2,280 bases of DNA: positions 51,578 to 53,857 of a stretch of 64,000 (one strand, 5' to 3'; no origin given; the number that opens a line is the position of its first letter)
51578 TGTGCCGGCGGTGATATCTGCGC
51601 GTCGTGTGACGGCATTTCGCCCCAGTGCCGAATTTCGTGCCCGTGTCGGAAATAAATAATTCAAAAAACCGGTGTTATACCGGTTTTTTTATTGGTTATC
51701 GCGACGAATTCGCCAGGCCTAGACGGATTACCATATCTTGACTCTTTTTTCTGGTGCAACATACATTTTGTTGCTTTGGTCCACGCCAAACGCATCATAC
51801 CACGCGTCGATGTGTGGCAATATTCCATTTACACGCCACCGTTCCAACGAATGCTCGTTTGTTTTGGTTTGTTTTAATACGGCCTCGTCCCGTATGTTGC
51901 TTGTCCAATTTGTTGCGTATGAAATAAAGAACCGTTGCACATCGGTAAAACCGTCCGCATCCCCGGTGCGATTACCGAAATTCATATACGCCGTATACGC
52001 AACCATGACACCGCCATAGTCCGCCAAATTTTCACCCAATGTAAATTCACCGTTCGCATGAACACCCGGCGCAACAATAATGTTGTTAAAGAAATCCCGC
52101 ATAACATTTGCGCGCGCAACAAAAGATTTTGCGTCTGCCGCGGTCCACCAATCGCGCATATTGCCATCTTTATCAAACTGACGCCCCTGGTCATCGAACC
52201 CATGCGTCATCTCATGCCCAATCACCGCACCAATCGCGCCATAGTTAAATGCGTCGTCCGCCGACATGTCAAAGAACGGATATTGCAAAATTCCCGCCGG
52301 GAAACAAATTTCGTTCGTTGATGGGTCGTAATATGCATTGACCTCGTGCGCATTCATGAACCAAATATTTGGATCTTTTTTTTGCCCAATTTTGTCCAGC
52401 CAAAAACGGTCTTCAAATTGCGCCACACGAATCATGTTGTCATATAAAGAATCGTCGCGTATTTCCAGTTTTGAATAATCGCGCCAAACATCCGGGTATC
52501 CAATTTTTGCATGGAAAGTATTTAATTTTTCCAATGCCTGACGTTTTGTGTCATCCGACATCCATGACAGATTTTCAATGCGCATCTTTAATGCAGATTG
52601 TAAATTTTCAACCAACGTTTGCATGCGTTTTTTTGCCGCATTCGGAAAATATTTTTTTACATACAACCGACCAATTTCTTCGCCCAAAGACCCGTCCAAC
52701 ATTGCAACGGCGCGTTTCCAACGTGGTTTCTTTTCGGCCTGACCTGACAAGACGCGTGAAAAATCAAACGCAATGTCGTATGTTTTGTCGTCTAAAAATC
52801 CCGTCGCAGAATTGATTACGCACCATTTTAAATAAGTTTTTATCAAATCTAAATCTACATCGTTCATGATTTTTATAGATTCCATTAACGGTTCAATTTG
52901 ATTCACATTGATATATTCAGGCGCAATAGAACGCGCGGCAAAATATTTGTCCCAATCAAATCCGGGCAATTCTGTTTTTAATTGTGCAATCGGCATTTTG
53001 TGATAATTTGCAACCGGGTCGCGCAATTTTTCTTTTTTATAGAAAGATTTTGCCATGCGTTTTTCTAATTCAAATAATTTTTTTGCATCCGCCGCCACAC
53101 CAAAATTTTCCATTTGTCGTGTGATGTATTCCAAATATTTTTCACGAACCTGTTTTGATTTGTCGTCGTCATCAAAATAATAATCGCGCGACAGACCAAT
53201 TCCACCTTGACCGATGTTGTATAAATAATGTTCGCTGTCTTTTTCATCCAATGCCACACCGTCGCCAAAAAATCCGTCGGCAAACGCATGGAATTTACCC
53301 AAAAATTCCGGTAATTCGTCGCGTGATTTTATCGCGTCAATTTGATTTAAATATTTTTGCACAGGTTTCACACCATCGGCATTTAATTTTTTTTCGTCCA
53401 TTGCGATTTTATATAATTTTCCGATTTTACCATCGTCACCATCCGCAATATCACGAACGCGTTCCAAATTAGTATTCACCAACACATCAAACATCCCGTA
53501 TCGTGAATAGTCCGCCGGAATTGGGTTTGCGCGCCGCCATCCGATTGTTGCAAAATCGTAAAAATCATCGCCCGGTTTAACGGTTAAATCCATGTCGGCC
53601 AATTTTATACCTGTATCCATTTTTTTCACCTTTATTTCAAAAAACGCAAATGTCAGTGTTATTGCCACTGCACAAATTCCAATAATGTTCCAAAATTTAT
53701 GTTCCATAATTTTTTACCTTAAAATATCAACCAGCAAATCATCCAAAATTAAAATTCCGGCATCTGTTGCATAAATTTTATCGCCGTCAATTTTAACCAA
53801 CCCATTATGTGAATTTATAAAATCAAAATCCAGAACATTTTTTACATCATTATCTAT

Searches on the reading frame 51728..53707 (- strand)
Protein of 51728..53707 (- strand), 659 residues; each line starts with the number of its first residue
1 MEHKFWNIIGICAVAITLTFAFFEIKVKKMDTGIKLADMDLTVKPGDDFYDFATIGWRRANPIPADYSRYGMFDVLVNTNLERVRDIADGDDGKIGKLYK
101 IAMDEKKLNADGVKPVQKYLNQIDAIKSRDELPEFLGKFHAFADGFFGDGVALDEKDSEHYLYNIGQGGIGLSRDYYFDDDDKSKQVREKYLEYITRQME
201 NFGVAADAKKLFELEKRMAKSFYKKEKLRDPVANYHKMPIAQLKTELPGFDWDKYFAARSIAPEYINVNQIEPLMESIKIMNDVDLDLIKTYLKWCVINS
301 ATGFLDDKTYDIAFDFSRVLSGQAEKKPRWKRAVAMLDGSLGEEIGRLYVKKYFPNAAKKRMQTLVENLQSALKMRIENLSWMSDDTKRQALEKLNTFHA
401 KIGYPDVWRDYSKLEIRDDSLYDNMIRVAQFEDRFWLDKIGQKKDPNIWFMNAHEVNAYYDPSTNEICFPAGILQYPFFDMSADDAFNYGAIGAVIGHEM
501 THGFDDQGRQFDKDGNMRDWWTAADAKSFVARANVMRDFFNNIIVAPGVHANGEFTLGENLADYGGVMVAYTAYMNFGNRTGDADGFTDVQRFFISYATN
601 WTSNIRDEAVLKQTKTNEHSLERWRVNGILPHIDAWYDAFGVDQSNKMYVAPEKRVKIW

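Call 8: search_protein_families(library=pfam, proteins=[window:51728-53707:-], max_evalue=0.001)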
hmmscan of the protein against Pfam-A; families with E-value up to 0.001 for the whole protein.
window:51728-53707:- (659 aa): 2 families
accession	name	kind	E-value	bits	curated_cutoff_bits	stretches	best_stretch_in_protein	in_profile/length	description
PF05649.18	Peptidase_M13_N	-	3.4e-109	366.2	32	1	45-405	1-381/381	Peptidase family M13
PF01431.27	Peptidase_M13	-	4.2e-65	219.6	24.5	1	457-656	1-205/205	Peptidase family M13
